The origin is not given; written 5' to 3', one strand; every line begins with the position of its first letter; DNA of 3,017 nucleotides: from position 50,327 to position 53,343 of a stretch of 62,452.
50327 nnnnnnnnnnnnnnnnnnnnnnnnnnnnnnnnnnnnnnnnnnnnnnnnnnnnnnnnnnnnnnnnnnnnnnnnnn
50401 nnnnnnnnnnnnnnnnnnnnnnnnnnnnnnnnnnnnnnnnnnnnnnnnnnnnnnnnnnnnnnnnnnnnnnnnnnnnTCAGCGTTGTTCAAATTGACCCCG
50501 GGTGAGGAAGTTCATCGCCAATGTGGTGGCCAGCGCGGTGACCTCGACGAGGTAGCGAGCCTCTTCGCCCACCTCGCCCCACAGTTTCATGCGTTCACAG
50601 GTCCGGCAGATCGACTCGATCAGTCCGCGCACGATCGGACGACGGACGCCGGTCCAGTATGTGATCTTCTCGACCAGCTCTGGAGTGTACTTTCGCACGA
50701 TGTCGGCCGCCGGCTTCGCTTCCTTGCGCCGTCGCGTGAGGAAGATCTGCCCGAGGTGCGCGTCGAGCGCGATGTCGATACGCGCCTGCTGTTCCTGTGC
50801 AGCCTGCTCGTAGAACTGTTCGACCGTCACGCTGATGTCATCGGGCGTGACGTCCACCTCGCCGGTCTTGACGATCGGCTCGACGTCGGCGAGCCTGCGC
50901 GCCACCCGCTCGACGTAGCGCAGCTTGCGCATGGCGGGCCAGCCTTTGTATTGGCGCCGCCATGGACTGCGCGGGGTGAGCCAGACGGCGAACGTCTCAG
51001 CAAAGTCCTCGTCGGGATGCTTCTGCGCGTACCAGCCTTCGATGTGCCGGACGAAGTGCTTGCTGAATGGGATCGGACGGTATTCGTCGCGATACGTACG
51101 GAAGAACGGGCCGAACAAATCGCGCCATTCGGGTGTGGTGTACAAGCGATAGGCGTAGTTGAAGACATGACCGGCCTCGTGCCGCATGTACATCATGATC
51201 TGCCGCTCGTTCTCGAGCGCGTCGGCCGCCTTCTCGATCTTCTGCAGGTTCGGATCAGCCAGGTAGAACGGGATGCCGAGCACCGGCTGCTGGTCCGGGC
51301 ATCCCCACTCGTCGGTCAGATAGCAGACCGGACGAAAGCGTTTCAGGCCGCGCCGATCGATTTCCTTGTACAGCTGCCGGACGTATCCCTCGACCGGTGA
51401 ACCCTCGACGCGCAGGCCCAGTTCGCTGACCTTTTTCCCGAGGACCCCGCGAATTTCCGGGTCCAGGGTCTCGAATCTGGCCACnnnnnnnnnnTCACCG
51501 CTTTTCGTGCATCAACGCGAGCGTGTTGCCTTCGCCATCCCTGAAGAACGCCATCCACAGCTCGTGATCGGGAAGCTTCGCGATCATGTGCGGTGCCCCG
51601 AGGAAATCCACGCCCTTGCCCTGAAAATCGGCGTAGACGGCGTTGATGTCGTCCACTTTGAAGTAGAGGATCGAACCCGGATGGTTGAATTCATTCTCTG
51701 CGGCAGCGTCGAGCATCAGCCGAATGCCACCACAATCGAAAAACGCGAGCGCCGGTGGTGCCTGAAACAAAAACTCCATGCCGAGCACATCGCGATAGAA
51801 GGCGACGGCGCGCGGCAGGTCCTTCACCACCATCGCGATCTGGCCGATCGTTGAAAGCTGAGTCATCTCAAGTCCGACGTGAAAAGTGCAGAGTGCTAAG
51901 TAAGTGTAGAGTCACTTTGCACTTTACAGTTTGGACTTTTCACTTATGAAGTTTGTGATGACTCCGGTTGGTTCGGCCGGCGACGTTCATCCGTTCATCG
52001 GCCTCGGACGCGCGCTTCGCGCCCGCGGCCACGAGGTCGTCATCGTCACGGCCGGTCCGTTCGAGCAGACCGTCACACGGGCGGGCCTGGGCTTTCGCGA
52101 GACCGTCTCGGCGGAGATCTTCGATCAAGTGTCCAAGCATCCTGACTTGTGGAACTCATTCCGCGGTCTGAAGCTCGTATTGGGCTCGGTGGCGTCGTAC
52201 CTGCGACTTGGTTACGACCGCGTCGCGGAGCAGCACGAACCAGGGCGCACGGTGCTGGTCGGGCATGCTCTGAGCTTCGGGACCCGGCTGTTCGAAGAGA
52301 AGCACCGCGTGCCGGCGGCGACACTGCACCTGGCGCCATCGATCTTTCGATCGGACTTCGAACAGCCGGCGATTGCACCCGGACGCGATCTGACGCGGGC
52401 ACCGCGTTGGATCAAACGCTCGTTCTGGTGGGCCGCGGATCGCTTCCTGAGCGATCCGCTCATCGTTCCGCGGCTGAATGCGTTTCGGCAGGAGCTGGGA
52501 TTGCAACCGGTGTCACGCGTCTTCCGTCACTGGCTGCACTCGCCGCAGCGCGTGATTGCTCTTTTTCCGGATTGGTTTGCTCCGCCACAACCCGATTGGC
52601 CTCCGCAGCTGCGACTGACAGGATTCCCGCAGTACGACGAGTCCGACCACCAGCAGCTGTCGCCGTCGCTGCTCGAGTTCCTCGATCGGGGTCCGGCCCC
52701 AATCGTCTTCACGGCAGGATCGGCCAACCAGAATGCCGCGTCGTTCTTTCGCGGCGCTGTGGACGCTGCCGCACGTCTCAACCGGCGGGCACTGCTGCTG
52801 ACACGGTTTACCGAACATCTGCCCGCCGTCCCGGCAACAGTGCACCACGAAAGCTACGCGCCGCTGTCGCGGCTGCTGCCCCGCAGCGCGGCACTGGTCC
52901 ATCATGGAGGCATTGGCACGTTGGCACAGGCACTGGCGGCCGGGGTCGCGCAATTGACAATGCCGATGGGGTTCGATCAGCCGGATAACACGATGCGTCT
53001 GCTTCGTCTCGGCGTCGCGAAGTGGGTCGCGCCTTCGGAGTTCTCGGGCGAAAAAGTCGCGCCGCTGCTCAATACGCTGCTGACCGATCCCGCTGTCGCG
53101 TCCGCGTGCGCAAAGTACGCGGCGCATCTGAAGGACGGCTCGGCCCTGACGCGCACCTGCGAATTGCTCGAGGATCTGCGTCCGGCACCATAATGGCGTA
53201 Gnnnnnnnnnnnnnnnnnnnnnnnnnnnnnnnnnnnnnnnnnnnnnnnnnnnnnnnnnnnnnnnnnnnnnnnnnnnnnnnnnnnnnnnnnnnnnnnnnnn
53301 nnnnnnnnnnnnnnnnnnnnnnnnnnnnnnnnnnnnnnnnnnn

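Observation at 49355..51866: VOC - HExxH peptidase - non-Ddl ATP-grasp cassette: candidate peptide ligation/removal system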

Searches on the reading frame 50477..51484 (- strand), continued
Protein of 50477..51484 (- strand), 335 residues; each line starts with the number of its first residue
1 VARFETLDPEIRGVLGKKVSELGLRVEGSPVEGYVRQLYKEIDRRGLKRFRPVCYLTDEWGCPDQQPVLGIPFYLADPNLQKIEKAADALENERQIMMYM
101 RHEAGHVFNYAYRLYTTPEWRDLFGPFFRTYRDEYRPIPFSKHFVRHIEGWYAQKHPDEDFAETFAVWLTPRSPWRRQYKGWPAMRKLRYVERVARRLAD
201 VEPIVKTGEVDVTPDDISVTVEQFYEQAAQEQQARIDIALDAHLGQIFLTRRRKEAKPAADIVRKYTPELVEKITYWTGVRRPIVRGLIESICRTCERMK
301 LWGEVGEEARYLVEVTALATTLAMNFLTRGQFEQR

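Call 41: find_encoding_contigs(protein=P0179, flank=6000, max_places=1)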
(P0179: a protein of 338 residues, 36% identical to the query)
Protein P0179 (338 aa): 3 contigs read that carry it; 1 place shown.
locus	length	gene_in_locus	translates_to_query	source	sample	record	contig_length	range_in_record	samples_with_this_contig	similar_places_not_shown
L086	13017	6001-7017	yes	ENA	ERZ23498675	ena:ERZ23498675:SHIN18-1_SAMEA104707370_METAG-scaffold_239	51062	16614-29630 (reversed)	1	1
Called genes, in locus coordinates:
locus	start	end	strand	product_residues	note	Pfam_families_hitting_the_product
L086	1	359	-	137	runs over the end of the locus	PF01894:YjbQ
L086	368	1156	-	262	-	PF03462:PCRF, PF00472:RF-1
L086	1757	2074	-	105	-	PF23544:AtuA_ferredoxin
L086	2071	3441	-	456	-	PF07287:AtuA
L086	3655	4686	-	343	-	PF16231:DUF4890 (faint)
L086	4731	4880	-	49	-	PF18919:DUF5670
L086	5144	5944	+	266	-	PF01435:Peptidase_M48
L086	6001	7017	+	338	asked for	PF15887:Peptidase_Mx (weak)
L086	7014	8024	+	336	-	PF02655:ATP-grasp_3, PF07478:Dala_Dala_lig_C, PF13535:ATP-grasp_4 (weak)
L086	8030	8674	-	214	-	PF11172:DUF2959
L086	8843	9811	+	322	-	PF00248:Aldo_ket_red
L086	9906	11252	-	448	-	PF00034:Cytochrom_C (weak), PF13442:Cytochrome_CBB3 (weak)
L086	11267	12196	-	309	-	PF01040:UbiA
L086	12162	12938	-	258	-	PF02790:COX2_TM, PF00116:COX2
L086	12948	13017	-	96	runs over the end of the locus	PF03626:COX4_pro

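Call 42: find_encoding_contigs(protein=P0254, flank=6000, max_places=1)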
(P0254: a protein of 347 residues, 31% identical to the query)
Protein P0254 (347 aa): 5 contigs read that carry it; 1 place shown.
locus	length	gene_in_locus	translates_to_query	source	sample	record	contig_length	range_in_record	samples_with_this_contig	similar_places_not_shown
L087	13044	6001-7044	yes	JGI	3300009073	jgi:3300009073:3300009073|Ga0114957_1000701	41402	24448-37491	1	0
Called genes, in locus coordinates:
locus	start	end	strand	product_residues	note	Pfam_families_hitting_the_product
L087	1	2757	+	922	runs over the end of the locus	PF07244:POTRA (faint), PF01103:Omp85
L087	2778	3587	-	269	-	PF01218:Coprogen_oxidas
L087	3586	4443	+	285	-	PF01149:Fapy_DNA_glyco, PF06831:H2TH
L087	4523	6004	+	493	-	PF01094:ANF_receptor, PF13458:Peripla_BP_6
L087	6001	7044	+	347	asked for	PF15887:Peptidase_Mx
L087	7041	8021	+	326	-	PF07478:Dala_Dala_lig_C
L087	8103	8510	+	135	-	PF01741:MscL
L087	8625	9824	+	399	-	PF14237:GYF_2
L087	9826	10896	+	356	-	-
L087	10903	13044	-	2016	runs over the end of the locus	?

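Call 43: find_encoding_contigs(protein=P0261, flank=6000, max_places=1)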
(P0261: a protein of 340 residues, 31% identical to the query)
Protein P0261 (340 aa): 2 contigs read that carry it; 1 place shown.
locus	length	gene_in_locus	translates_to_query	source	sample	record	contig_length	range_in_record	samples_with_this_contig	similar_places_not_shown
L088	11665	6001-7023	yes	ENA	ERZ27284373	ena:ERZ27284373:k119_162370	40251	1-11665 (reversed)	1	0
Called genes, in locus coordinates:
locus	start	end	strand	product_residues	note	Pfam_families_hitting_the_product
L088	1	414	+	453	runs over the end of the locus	PF00875:DNA_photolyase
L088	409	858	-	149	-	PF09424:YqeY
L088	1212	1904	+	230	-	-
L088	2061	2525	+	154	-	PF01584:CheW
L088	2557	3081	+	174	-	PF08269:dCache_2, PF17200:sCache_2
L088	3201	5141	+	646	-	PF00672:HAMP, PF00015:MCPsignal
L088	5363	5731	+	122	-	PF07238:PilZ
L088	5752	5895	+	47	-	-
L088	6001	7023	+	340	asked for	PF15887:Peptidase_Mx (weak)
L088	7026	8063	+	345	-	PF02655:ATP-grasp_3, PF07478:Dala_Dala_lig_C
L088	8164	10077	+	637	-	PF08448:PAS_4 (faint), PF13188:PAS_8 (faint), PF13426:PAS_9, PF00989:PAS (weak), PF08447:PAS_3 (weak), PF13426:PAS_9, PF00512:HisKA (weak), PF02518:HATPase_c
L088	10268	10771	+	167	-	PF00571:CBS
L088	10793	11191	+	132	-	PF00072:Response_reg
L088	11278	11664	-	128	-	?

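Call 44: search_protein_families(library=padloc, proteins=[window:50477-51484:-], max_evalue=0.01)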
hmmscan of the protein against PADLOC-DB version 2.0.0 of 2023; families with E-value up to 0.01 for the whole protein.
window:50477-51484:- (335 aa): 0 families

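Call 46: search_protein_families(library=pfam, proteins=[P0201, P0173, P0219, P0136, P0150, P0197, P0241], max_evalue=0.001)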
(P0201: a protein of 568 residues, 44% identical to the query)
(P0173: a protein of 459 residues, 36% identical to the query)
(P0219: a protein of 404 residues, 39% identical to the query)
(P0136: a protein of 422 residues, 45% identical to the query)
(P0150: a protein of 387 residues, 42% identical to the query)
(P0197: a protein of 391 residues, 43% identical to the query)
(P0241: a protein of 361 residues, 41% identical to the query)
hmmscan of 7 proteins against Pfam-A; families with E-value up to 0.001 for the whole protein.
P0201 (568 aa): 2 families
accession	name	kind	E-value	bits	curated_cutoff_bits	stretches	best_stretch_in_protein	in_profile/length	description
PF07478.18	Dala_Dala_lig_C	-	1.1e-23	84.2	24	1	368-557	33-203/204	D-ala D-ala ligase C-terminus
PF13535.11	ATP-grasp_4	-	0.00012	22.2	27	0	371-428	2-69/160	ATP-grasp domain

P0173 (459 aa): 1 family
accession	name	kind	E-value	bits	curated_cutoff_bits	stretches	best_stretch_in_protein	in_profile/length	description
PF15887.11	Peptidase_Mx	-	1.6e-07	31.5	27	1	223-291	90-163/236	Putative zinc-binding metallo-peptidase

P0219 (404 aa): 2 families
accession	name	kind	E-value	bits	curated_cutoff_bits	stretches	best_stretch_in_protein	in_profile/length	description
PF00109.32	ketoacyl-synt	-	5.4e-33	115.1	20.8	1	18-141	4-130/252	Beta-ketoacyl synthase, N-terminal domain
PF15887.11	Peptidase_Mx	-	2e-07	31.2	27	1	160-233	86-164/236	Putative zinc-binding metallo-peptidase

P0136 (422 aa): 1 family
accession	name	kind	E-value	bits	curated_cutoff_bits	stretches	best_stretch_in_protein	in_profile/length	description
PF15887.11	Peptidase_Mx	-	2.5e-06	27.6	27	1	104-175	88-164/236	Putative zinc-binding metallo-peptidase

P0150 (387 aa): 1 family
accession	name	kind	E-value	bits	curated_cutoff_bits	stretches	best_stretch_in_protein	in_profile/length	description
PF15887.11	Peptidase_Mx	-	2.5e-07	30.8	27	1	137-210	86-164/236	Putative zinc-binding metallo-peptidase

P0197 (391 aa): 1 family
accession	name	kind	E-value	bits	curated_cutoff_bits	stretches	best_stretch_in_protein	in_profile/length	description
PF15887.11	Peptidase_Mx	-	7.1e-09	35.9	27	1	76-182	64-173/236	Putative zinc-binding metallo-peptidase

P0241 (361 aa): 1 family
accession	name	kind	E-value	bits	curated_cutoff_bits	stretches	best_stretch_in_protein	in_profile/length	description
PF15887.11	Peptidase_Mx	-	2.7e-07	30.7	27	1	207-283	83-164/236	Putative zinc-binding metallo-peptidase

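Call 54: search_dna_similar(query=window:50477-51484:-, collection=plasmids, mode=protein, max_evalue=0.00001, max_rows=20)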
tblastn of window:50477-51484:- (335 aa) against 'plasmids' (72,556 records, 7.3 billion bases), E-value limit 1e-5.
No match.

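Call 59: find_encoding_contigs(protein=P0201, flank=4000, max_places=3)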
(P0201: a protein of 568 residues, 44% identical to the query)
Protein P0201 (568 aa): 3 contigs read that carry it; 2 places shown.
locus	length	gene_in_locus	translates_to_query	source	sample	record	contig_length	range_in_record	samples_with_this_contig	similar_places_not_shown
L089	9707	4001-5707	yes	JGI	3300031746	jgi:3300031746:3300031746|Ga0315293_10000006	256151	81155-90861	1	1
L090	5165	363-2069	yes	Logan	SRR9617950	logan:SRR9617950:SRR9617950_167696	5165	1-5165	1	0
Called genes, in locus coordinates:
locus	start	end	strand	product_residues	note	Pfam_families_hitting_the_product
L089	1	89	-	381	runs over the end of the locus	-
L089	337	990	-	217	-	PF01936:NYN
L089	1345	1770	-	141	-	-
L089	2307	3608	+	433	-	PF05559:DUF763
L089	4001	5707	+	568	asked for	PF07478:Dala_Dala_lig_C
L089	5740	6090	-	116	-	-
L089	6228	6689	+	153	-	PF04024:PspC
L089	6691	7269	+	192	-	PF10648:Gmad2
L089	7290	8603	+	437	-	PF00342:PGI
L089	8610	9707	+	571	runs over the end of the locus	PF00999:Na_H_Exchanger, PF02254:TrkA_N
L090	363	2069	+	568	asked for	PF07478:Dala_Dala_lig_C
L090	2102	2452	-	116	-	-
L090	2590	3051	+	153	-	PF04024:PspC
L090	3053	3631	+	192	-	PF10648:Gmad2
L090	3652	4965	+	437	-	PF00342:PGI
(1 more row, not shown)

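Call 71: search_solved_structures(query=A2, max_evalue=10, show_alignments=3)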
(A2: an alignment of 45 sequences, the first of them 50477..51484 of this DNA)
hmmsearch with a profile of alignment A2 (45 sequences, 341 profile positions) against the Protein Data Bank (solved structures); distinct sequences matched with E-value up to 10: 8.
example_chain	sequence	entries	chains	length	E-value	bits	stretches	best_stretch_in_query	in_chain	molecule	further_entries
3rpm_A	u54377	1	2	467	0.085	15.5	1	225-327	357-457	Beta-N-acetyl-hexosaminidase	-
4xln_F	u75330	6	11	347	0.18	14.4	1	203-302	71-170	RNA polymerase sigma factor SigA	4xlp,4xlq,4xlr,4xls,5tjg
1l9z_H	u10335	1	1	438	0.41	13.3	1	203-302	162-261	SIGMA FACTOR SIGA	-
1ku2_A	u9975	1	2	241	0.5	13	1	203-302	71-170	sigma factor sigA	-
3ugo_A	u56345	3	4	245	0.52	12.9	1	203-302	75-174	RNA polymerase sigma factor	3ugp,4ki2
9dm3_A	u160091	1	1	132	0.66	12.6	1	149-281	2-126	naphthalenediimide binding protein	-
3les_A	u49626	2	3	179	1.1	11.9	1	202-288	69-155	RNA polymerase sigma factor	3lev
6y07_A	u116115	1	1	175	1.3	11.6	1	208-332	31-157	sohair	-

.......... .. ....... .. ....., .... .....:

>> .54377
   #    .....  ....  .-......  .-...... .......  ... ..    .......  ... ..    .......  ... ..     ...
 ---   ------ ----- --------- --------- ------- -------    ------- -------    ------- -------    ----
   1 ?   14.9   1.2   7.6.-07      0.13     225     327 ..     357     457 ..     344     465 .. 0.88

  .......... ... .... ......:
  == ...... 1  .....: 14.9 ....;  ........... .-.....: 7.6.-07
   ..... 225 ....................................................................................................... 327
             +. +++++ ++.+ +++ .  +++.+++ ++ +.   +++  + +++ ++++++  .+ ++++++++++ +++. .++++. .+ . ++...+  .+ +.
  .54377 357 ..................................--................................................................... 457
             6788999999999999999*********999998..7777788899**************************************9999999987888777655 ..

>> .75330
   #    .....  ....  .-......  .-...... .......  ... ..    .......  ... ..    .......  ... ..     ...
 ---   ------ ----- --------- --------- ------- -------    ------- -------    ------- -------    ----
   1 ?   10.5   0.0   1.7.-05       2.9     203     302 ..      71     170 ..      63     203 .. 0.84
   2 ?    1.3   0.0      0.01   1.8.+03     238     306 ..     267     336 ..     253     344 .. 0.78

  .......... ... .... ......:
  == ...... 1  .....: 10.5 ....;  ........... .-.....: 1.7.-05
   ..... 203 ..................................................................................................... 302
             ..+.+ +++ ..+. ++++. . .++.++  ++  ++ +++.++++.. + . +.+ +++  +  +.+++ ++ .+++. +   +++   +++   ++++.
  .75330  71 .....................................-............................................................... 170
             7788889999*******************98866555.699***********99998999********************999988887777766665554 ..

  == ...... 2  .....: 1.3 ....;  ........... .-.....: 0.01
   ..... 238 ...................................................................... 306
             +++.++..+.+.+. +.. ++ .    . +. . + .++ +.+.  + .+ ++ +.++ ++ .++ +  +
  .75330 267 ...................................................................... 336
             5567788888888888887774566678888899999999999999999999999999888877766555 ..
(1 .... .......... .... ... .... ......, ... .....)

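Call 72: search_protein_families(library=pfam, alignment_id=A2, max_evalue=1)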
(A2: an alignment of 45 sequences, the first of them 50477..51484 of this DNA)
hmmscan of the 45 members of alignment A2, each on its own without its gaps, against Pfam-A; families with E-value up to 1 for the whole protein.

A. member 1, window:50477-51484:- (335 aa): 3 families
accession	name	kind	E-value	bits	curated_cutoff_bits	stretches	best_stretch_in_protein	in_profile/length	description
PF15887.11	Peptidase_Mx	-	1.3e-07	31.7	27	1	87-169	77-164/236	Putative zinc-binding metallo-peptidase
PF15890.11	Peptidase_Mx1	-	0.073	12.9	25.6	1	151-172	175-196/240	Putative zinc-binding metallo-peptidase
PF11005.13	DUF2844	-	0.086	13.2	22.4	1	91-135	36-79/130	Protein of unknown function (DUF2844)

B. families by the number of members that match (of 45 scanned): 34 families (the first 25 are shown)
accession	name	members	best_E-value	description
PF15887.11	Peptidase_Mx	45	9.7e-11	Putative zinc-binding metallo-peptidase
PF15890.11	Peptidase_Mx1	29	0.00011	Putative zinc-binding metallo-peptidase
PF07737.17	ATLF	7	0.009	Anthrax toxin lethal factor, N- and C-terminal domain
PF10263.15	SprT-like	2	0.02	SprT-like family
PF18151.6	DUF5601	1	0.0042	Domain of unknown function (DUF5601)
PF18501.6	REC1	1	0.0094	Alpha helical recognition lobe domain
PF23568.1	ARM_LIN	1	0.0097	E3 ubiquitin-protein ligase LIN-like, ARM repeat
PF05427.16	FIBP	1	0.012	Acidic fibroblast growth factor binding (FIBP)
PF22780.1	HI0933_like_1st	1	0.013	HI0933-like protein barrel and H2TH domain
PF18693.7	TRAM_2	1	0.031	TRAM domain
PF06174.16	DUF987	1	0.032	Protein of unknown function (DUF987)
PF11117.13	DUF2626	1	0.034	Protein of unknown function (DUF2626)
PF08165.16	FerA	1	0.038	FerA (NUC095) domain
PF01165.25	Ribosomal_S21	1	0.042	Ribosomal protein S21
PF09597.18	SAM_Ribosomal_mS41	1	0.057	Small ribosomal subunit protein mS41 SAM domain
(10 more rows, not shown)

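Call 76: search_protein_families(library=pfam, proteins=[L068:7094-7465:+], max_evalue=0.001)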
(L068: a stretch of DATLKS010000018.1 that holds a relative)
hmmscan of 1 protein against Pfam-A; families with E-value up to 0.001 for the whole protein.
L068:7094-7465:+ (123 aa): 1 family
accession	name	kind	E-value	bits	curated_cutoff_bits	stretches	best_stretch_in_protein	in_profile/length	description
PF05635.17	23S_rRNA_IVP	-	1.9e-36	124.9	33.8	1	8-112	1-105/106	23S rRNA-intervening sequence protein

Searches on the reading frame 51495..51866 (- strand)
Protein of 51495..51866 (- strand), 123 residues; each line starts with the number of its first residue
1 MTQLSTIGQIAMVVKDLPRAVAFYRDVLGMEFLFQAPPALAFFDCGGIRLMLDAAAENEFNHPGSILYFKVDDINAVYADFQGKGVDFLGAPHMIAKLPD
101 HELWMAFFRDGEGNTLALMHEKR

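Call 3: search_protein_families(library=pfam, proteins=[window:51495-51866:-], max_evalue=0.01)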
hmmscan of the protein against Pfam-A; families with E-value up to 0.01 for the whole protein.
window:51495-51866:- (123 aa): 5 families
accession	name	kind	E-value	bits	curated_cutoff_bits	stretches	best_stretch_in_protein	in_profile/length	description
PF00903.31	Glyoxalase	-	4.8e-15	56.4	20.6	1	7-116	2-119/121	Glyoxalase/Bleomycin resistance protein/Dioxygenase superfamily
PF13669.12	Glyoxalase_4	-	5.1e-05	24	27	1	9-91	2-96/109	Glyoxalase/Bleomycin resistance protein/Dioxygenase superfamily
PF22677.2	Ble-like_N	-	0.00011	22.4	24.5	1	12-32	7-27/41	Bleomycin resistance protein-like N-terminal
PF12681.13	Glyoxalase_2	-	0.0014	19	30.1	1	10-90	4-89/118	Glyoxalase-like domain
PF18029.7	Glyoxalase_6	-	0.0066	17.5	23.6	0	10-116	2-103/106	Glyoxalase-like domain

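Call 4: search_protein_families(library=ncbifam, proteins=[window:51495-51866:-], max_evalue=0.01)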
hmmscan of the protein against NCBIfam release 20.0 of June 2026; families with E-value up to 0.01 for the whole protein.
window:51495-51866:- (123 aa): 18 families
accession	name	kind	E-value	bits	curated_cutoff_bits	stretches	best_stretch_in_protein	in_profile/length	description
NF000085.1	Fos_BSH_Saur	exception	5e-06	26.9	260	1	6-71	4-64/139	FosB1/FosB3 family fosfomycin resistance bacillithiol transferase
TIGR00068.2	glyox_I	equivalog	4.3e-05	23.4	120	0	9-34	4-29/143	lactoylglutathione lyase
NF003152.0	PRK04101.1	equivalog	9.5e-05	22.7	171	1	4-71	2-71/139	metallothiol transferase FosB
NF040540.1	fosA5_fam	exception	0.00014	21.9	310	1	4-118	2-114/139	FosA5 family fosfomycin resistance glutathione transferase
TIGR03081.1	metmalonyl_epim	equivalog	0.00016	22.2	114.95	0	8-33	3-28/129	methylmalonyl-CoA epimerase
NF000496.2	Fos_GSH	equivalog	0.00029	20.9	180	1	4-60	2-57/136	fosfomycin resistance glutathione transferase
NF000493.1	Fos_BSH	exception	0.00033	21.1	240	1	6-71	3-70/137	FosB/FosD family fosfomycin resistance bacillithiol transferase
NF033933.0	fosA8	exception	0.00036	20.8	300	1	6-65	4-62/138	FosA8 family fosfomycin resistance glutathione transferase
NF000495.1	FosK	exception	0.00036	20.4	280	1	5-55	3-52/132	fosfomycin resistance glutathione transferase FosK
NF000221.4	FosA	exception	0.00056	19.8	250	1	4-68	2-65/137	FosA family fosfomycin resistance glutathione transferase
NF000094.1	354827590_fosA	exception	0.0007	19.7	275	1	5-52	3-49/135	FosA family fosfomycin resistance glutathione transferase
NF050075.1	SMU1112c_YaeR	equivalog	0.0027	18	140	0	5-33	2-30/125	SMU1112c/YaeR family gloxylase I-like metalloprotein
NF038306.1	fosM_gen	equivalog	0.003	18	255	1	8-89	5-90/137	FosM family fosfomycin resistance protein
NF000494.1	FosF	exception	0.0045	17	280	1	5-33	3-31/132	fosfomycin resistance glutathione transferase FosF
TIGR03211.1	catechol_2_3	equivalog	0.0047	16.3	320.2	1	5-32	3-30/303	catechol 2,3-dioxygenase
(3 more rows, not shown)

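Call 44: search_protein_families(library=padloc, proteins=[window:51495-51866:-], max_evalue=0.01)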
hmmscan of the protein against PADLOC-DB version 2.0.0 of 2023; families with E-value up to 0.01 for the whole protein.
window:51495-51866:- (123 aa): 0 families

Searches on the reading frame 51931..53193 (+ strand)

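Call 47: search_protein_families(library=pfam, proteins=[window:51931-53193:+], max_evalue=0.0001)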
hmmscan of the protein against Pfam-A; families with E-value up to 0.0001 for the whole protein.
window:51931-53193:+ (420 aa): 3 families
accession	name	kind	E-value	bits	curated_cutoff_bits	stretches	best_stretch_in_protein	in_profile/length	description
PF06722.18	EryCIII-like_C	-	5.7e-15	56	31.7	1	292-398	21-127/145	Erythromycin biosynthesis protein CIII-like, C-terminal domain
PF03033.26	Glyco_transf_28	-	1.1e-08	35.7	26.2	1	8-81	1-75/139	Glycosyltransferase family 28 N-terminal domain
PF00201.24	UDPGT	-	5.8e-05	22.5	19.5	1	309-388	329-410/499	UDP-glucoronosyl and UDP-glucosyl transferase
